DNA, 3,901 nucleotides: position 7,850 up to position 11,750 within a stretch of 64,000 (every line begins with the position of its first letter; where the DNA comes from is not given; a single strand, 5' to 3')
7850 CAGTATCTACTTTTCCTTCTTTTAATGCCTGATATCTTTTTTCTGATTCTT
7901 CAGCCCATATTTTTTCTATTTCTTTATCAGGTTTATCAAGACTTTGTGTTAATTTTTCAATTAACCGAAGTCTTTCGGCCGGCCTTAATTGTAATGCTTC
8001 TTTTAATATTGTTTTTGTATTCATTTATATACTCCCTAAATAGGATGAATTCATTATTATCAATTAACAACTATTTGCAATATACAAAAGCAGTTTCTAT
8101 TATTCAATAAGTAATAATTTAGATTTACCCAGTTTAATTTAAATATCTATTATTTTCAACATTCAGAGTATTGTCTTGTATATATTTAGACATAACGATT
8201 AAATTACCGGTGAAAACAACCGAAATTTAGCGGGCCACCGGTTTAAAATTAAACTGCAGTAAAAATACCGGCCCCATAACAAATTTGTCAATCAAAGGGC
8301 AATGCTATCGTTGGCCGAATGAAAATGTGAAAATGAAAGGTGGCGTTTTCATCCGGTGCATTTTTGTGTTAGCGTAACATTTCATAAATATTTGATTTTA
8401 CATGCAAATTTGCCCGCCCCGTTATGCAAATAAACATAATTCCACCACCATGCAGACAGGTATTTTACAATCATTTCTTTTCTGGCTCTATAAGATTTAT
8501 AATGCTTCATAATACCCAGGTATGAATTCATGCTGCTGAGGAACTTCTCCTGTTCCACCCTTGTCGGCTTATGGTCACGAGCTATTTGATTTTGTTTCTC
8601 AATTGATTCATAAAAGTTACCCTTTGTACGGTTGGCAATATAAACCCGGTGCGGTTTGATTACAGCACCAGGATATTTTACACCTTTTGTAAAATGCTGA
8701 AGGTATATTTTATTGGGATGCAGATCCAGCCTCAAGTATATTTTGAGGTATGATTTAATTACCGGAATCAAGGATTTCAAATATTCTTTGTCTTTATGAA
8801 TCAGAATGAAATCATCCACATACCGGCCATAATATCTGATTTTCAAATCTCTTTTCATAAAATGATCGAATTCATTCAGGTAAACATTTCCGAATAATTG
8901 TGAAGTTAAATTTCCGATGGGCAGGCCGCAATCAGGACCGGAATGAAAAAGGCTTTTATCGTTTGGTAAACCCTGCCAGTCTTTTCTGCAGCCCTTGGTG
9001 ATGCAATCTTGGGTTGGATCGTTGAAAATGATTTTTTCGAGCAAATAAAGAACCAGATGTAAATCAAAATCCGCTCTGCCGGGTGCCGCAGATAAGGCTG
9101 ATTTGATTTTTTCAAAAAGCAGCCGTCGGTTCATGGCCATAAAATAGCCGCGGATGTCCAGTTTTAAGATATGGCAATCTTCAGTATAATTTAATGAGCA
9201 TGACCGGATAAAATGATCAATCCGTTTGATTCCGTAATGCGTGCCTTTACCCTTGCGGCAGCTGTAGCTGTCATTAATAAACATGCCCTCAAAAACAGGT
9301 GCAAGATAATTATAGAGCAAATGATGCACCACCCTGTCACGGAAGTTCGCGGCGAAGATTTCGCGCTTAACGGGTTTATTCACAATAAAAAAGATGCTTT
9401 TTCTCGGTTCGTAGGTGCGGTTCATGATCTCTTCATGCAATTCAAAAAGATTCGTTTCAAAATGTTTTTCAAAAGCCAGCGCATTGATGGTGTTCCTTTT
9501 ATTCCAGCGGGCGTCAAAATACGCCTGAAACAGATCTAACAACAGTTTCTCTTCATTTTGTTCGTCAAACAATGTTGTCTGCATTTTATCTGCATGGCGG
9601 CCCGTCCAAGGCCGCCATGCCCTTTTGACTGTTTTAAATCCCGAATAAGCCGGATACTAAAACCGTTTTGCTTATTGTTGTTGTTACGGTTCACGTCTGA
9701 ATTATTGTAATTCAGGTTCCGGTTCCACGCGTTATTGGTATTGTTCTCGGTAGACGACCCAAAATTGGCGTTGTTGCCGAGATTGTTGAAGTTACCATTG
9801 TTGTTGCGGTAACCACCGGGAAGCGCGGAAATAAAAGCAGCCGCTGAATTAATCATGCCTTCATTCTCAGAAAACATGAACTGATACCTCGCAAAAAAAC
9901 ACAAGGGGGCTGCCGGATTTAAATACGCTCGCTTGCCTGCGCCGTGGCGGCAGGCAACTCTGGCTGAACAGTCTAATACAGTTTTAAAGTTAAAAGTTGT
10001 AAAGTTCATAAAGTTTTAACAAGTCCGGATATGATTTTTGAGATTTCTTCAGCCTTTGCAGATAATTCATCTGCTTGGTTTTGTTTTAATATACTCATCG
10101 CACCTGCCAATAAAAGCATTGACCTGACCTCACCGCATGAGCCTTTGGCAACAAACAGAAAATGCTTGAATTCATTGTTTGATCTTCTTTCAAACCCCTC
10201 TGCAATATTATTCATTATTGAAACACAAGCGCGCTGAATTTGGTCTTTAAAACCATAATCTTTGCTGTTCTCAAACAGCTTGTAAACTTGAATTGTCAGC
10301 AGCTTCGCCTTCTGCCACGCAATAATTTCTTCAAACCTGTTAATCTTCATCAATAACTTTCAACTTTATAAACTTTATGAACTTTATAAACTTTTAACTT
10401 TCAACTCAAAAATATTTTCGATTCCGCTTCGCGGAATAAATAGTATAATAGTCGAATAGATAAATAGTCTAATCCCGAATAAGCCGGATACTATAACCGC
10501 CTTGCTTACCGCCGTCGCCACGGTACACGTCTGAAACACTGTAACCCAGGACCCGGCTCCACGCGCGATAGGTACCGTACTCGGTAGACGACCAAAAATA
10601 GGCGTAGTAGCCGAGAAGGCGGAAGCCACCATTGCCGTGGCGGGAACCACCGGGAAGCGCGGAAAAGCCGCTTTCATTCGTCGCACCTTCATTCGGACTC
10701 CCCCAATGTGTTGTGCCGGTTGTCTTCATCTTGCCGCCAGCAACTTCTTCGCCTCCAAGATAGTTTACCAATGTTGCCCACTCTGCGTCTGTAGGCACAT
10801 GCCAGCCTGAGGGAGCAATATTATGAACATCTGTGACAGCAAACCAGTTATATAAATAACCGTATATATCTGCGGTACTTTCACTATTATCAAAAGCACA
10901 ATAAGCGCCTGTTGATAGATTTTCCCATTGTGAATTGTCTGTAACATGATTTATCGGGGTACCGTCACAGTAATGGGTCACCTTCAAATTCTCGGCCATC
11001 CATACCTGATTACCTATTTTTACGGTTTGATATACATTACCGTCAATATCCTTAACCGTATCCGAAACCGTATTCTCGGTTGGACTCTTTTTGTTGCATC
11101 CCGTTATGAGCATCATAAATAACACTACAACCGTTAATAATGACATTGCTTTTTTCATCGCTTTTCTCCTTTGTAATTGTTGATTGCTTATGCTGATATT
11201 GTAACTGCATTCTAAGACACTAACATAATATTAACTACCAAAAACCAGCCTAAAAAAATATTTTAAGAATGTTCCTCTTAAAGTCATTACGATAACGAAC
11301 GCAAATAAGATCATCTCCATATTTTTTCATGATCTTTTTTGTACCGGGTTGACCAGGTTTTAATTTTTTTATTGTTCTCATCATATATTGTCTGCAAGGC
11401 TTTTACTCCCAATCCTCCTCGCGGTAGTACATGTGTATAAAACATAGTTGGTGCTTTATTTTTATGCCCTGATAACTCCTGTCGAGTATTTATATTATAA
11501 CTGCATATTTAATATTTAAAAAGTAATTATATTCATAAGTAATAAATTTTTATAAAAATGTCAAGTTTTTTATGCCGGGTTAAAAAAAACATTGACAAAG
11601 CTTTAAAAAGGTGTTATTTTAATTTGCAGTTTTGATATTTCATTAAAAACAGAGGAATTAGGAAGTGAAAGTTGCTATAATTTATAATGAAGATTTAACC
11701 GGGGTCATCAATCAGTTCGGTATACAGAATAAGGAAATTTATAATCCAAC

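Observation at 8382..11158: Complete, apparently active DGR diversifying the C-terminus of a surface lipoprotein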

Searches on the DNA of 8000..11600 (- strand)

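Call 25: search_rna_families(source=window, start=8000, end=11600, threshold=evalue, max_evalue=1, show_alignments=3)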
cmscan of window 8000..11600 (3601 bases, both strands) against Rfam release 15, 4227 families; matches with E-value up to 1: 2.
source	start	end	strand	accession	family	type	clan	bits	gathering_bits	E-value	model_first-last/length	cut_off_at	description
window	9830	9964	-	RF03028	RT-7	Gene; sRNA;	-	65.4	116.8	4.5e-14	1-191/191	no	RT-7 RNA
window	9497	9637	+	RF03532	SQ2397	Cis-reg;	-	23.7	100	0.36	1-243/243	no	Cis-regulator of HTH transcription factor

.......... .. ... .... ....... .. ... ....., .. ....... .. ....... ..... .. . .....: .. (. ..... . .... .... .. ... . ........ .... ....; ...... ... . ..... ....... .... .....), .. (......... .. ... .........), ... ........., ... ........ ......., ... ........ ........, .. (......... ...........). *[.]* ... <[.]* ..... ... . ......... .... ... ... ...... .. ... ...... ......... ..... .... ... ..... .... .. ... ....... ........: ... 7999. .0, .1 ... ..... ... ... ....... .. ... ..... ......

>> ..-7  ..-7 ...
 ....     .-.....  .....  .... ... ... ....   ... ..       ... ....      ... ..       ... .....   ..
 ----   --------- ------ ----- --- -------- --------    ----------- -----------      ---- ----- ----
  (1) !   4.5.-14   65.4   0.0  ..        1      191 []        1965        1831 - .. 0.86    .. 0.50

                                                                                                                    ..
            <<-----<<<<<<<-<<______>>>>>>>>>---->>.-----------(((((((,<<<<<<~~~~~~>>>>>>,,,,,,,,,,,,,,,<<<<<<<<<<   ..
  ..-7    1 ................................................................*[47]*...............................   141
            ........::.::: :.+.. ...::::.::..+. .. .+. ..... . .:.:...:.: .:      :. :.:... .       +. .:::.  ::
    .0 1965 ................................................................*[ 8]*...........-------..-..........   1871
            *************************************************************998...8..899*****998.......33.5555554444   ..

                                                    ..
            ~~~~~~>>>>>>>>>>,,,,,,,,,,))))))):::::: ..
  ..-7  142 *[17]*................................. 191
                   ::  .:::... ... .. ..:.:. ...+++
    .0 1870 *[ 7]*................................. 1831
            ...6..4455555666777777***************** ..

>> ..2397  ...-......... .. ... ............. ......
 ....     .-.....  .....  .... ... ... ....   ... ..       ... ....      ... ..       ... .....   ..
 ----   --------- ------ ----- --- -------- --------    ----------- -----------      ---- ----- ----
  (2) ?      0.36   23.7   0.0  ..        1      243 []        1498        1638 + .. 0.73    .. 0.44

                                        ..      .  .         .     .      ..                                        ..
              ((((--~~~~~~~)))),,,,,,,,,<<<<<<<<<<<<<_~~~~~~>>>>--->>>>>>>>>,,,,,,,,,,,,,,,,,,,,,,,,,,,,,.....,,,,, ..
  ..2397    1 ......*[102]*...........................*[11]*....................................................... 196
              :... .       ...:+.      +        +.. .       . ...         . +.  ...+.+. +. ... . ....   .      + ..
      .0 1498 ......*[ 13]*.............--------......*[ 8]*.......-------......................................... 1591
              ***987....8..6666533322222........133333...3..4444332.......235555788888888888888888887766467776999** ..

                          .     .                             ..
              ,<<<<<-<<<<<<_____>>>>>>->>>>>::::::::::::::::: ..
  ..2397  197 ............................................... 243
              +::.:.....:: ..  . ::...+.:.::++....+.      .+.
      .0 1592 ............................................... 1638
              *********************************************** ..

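Call 35: search_rna_families(sources=[L001, L002, L003, L005, L006, L009, L012, L013, L016], threshold=evalue, max_evalue=0.01, show_alignments=0)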
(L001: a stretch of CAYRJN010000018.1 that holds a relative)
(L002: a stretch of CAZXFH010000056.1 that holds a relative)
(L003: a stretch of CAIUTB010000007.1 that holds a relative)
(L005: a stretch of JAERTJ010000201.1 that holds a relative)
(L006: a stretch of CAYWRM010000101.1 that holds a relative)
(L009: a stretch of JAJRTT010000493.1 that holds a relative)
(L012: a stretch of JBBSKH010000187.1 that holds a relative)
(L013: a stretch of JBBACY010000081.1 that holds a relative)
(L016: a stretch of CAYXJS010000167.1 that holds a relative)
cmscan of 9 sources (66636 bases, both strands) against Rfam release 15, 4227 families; matches with E-value up to 0.01: 10.
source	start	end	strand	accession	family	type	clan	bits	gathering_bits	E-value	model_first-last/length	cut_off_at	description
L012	1558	1689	+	RF03028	RT-7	Gene; sRNA;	-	78.8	116.8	1.9e-16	1-191/191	no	RT-7 RNA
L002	4358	4432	-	RF00005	tRNA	Gene; tRNA;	CL00001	75.3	29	1.2e-14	1-71/71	no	tRNA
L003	4553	4744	+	RF03028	RT-7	Gene; sRNA;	-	69.3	116.8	7e-14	1-191/191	no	RT-7 RNA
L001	3802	3940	+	RF03028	RT-7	Gene; sRNA;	-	63.7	116.8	2.4e-12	1-191/191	no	RT-7 RNA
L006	3240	3399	+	RF03028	RT-7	Gene; sRNA;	-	57.4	116.8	1.2e-10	1-191/191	no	RT-7 RNA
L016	2124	2287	+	RF03028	RT-7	Gene; sRNA;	-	56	116.8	2.9e-10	1-191/191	no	RT-7 RNA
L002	2499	2632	+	RF03028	RT-7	Gene; sRNA;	-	50.5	116.8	8.9e-09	1-191/191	no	RT-7 RNA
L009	3734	3879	+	RF03028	RT-7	Gene; sRNA;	-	38.3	116.8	1.8e-05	1-191/191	no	RT-7 RNA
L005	1275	1496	+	RF03028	RT-7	Gene; sRNA;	-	38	116.8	2.2e-05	1-191/191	no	RT-7 RNA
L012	1554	1632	+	RF03018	RT-15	Gene; sRNA;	-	30.5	82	0.0025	1-192/192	no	RT-15 RNA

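Call 75: build_rna_model(alignment_id=A3)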
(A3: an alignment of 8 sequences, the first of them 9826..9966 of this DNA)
Model R1 built from alignment A3 (8 sequences, 205 columns); structure: RNAalifold consensus.
model positions 167; base pairs 34; branch points 2; effective number of sequences 2.86; information 0.59 bits per position. Calibrated on 0.2 Mb of random sequence (short: E-values are rough).
structure used (alignment columns):
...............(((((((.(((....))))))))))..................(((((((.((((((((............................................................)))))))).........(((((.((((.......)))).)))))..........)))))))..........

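Call 76: search_with_rna_model(model_id=R1, sources=[window, L001, L002, L003, L004, L005, L006, L007, L008, L009, L010, L012, L013, L014, L015, L016, L017, L018, L021, L022, L023, L024, L025, L026, L027, L029, L030, L033, L035, L036, L037, L038, L039, L040, L041, L042, L043, L044, L045, L046, L047, L134, L135, L136, L137, L138, L139, L140, L141, L142, L143, L144, L145, L146, L147, L148, L149, L150, L151, L152, L153, L154, L155, L156, L157, L158, L159, L160, L161, L162, L163, L164, L165, L166, L167, L168, L169, L170, L171, L172, L173, L174, L175, L176, L177, L178, L179, L180, L181, L182, L183, L184, L185, L186, L187, L189, L190, L191, L192, L193], max_evalue=0.01, make_alignment=true)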
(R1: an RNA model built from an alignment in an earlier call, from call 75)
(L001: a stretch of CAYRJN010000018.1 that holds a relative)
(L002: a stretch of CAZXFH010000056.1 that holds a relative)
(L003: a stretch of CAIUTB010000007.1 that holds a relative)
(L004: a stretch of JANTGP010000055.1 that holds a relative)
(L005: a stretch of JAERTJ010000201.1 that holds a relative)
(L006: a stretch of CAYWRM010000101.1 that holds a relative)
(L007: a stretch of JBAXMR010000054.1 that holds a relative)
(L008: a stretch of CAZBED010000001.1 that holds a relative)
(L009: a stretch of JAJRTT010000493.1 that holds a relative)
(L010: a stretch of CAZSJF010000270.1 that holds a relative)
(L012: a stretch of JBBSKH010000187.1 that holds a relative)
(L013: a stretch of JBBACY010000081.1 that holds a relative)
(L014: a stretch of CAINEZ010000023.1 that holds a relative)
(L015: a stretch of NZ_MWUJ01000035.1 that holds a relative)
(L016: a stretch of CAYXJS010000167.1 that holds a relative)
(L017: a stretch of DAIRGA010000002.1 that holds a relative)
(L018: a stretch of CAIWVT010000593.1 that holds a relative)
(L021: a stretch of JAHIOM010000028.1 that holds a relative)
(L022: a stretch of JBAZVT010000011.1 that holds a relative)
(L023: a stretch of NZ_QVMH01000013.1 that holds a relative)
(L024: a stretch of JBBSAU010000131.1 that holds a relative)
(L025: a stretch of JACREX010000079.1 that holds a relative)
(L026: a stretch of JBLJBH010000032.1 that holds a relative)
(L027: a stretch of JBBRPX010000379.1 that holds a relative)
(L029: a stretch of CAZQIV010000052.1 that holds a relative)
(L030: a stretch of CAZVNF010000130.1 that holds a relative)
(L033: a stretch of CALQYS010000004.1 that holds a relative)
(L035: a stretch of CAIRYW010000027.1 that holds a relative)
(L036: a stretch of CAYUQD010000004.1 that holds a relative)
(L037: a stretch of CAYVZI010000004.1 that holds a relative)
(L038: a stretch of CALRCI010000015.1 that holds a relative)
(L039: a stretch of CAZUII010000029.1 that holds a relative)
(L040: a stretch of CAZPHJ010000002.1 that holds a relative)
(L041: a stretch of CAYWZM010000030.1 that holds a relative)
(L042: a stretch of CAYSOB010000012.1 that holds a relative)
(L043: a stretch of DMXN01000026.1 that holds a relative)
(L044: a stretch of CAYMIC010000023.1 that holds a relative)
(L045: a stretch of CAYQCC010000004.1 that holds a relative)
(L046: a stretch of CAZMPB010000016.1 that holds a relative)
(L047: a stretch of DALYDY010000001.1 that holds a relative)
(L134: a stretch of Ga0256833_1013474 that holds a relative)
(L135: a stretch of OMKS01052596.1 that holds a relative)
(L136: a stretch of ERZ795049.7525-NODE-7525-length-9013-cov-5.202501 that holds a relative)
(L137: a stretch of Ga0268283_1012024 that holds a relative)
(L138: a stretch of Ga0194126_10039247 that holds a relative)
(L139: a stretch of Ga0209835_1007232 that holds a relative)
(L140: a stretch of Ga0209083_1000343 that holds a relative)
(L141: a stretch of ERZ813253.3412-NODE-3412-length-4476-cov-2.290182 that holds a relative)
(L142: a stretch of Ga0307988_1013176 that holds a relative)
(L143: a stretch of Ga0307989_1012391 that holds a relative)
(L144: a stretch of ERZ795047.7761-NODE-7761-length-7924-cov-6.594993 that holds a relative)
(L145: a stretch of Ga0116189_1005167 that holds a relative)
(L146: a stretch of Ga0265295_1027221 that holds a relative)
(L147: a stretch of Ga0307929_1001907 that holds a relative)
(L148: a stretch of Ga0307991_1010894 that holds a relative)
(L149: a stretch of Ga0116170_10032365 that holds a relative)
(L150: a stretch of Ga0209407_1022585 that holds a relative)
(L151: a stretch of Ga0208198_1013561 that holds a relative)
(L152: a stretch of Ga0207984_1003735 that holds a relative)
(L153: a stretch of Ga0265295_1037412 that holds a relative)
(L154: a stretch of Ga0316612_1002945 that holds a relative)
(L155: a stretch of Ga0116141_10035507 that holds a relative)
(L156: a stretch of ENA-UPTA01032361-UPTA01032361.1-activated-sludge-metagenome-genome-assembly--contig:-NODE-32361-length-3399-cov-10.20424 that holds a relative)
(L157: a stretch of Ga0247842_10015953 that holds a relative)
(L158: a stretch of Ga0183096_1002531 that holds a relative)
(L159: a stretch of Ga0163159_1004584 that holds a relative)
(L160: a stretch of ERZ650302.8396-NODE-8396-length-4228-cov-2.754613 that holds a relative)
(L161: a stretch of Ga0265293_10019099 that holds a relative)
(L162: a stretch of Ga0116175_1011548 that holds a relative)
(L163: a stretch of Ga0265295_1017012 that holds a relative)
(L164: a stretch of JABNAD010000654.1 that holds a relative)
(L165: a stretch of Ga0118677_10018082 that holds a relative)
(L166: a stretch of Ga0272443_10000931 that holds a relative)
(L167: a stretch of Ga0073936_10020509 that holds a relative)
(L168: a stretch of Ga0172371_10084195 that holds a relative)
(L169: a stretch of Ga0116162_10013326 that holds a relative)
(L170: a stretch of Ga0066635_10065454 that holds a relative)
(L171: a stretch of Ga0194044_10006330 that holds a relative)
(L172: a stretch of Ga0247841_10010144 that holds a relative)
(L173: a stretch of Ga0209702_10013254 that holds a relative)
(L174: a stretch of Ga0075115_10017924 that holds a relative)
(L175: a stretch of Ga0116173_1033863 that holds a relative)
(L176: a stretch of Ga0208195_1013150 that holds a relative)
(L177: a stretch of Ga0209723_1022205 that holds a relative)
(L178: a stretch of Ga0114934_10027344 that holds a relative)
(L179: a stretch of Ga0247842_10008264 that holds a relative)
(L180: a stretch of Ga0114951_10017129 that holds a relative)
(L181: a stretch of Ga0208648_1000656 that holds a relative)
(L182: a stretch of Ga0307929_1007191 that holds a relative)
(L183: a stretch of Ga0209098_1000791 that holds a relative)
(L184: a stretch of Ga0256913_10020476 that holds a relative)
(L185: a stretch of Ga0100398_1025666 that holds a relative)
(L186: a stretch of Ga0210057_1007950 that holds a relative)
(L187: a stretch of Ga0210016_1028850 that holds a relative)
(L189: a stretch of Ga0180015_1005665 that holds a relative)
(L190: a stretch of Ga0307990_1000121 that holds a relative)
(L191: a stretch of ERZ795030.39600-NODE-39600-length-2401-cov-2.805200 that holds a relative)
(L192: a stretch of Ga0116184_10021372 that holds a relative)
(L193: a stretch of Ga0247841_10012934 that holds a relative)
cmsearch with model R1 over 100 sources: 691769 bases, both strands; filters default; matches with E-value up to 0.01: 87.
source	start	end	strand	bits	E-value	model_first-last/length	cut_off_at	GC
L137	498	666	+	152.9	9.4e-39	1-167/167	no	0.43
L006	3238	3403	+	148.9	1.2e-37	1-167/167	no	0.42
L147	3080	3245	+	148.9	1.2e-37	1-167/167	no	0.42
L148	2187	2352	+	148.9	1.2e-37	1-167/167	no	0.42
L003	4551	4748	+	142.3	7.2e-36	1-167/167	no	0.4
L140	3051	3248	+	142.3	7.2e-36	1-167/167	no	0.4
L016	2122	2291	+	138.8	6.7e-35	1-167/167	no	0.41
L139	2332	2500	+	137.3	1.7e-34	1-167/167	no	0.43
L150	1505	1673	+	134.9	7.8e-34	1-167/167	no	0.47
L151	2086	2254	+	134.9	7.8e-34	1-167/167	no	0.47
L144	3083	3256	+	133.3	2e-33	1-167/167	no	0.49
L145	3083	3256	+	133.3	2e-33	1-167/167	no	0.49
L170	38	206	+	132.4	3.6e-33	1-167/167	no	0.44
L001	3800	3944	+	129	3e-32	1-167/167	no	0.48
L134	2857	3001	+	129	3e-32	1-167/167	no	0.48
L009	3708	3883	+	127.4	8.2e-32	1-167/167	no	0.43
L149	1560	1766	+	123.8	8e-31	1-167/167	no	0.48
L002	2497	2636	+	116.3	8.6e-29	1-167/167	no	0.42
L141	1071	1211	+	114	3.6e-28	1-167/167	no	0.45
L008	4423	4562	+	112.6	8.9e-28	1-167/167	no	0.51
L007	4546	4750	+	108.3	1.3e-26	1-167/167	no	0.47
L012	1556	1693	+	107.4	2.3e-26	1-167/167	no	0.46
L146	2095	2301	+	93.1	1.8e-22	1-167/167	no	0.47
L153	1178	1351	+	91.5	4.9e-22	1-167/167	no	0.52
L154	1695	1867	+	90.8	7.8e-22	1-167/167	no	0.46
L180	3031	3207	+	87.2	7e-21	1-167/167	no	0.37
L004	930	1165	+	86.9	8.5e-21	1-167/167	no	0.33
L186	697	838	+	85.6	2e-20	1-167/167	no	0.42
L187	560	701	+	85.6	2e-20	1-167/167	no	0.42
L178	839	978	+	84.9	3e-20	1-167/167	no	0.46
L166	3031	3270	+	82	1.8e-19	1-167/167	no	0.38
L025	4600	4764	+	82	1.9e-19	1-167/167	no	0.32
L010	933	1097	+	81.9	2e-19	1-167/167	no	0.33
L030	488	659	+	80.2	5.6e-19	1-167/167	no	0.45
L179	1203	1459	+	78.9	1.3e-18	1-167/167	no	0.36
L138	1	109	+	72.7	6.4e-17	60-167/167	5'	0.39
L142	306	443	+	70.2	3.1e-16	1-167/167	no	0.47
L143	410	547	+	70.2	3.1e-16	1-167/167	no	0.47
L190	2646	2820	+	68.4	9.6e-16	1-167/167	no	0.46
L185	191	347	+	63.8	1.6e-14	1-167/167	no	0.52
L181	3076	3220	+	62.6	3.5e-14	1-167/167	no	0.46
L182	1618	1759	+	61.6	6.6e-14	1-167/167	no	0.49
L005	1273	1443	+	58.6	4.4e-13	1-167/167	no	0.52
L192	1929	2094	+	58.5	4.5e-13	1-167/167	no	0.4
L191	562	710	+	57.9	6.6e-13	1-167/167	no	0.48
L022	4302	4478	+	57.5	8.6e-13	1-167/167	no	0.38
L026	4562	4698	+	43.1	7.1e-09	1-167/167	no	0.26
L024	454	600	+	39.9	5.1e-08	1-167/167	no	0.48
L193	3139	3291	+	39.1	9e-08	1-167/167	no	0.56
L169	2531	2613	+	37.2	2.9e-07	1-167/167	no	0.37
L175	595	653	+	35.9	6.5e-07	1-167/167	no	0.39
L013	3764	3822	+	35.3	9.2e-07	1-167/167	no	0.37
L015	2643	2701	+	35.3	9.2e-07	1-167/167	no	0.37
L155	1272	1330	+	35.3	9.2e-07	1-167/167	no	0.37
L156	1781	1839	+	35.3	9.2e-07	1-167/167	no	0.37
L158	3084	3142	+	35.3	9.2e-07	1-167/167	no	0.37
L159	3084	3142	+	35.3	9.2e-07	1-167/167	no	0.37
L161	3086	3144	+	35.3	9.2e-07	1-167/167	no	0.37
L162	1151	1209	+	35.3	9.2e-07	1-167/167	no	0.37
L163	1109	1167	+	35.3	9.2e-07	1-167/167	no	0.37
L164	3086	3144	+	35.3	9.2e-07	1-167/167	no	0.37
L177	2183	2241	+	35.3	9.2e-07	1-167/167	no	0.37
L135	1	101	+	35.3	9.3e-07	60-167/167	5'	0.41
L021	4663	4796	+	32.8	4.5e-06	1-167/167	no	0.35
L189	717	850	+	32.8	4.5e-06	1-167/167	no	0.35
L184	1657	1710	+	32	7.2e-06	1-167/167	no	0.41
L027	678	736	+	31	1.4e-05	1-167/167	no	0.42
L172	2449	2590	+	30.3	2.1e-05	1-167/167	no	0.41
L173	1350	1407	+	30.2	2.2e-05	1-167/167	no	0.47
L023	1243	1371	+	29.7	3.2e-05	1-167/167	no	0.43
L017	4319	4402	+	29.3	4.1e-05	1-167/167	no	0.5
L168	1197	1281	+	28.9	5.1e-05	1-167/167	no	0.42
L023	2174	2302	+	28.1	8.6e-05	1-167/167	no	0.45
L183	1366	1424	+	27.7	0.00011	1-167/167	no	0.51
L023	1735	1864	+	27.5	0.00012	1-167/167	no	0.45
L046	4064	4122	+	26.7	0.0002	1-167/167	no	0.51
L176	2090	2142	+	26.2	0.00029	1-167/167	no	0.38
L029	4396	4453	+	25.8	0.00035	1-167/167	no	0.52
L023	3470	3598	+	25.8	0.00036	1-167/167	no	0.46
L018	39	138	+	25.4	0.00048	1-167/167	no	0.35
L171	2644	2697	+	24.6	0.00077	1-167/167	no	0.52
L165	3060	3113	+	23.4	0.0016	1-167/167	no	0.54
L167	411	464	+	23.4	0.0016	1-167/167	no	0.54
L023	3041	3169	+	22.9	0.0022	1-167/167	no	0.5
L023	2606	2734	+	22.9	0.0023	1-167/167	no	0.49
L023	4051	4179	+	21.8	0.0043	1-167/167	no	0.45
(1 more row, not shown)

Alignment A4: 87 matches aligned to the model, 444 columns, each read 5' to 3' on its own strand. Consensus structure (alignment columns), stored with it:
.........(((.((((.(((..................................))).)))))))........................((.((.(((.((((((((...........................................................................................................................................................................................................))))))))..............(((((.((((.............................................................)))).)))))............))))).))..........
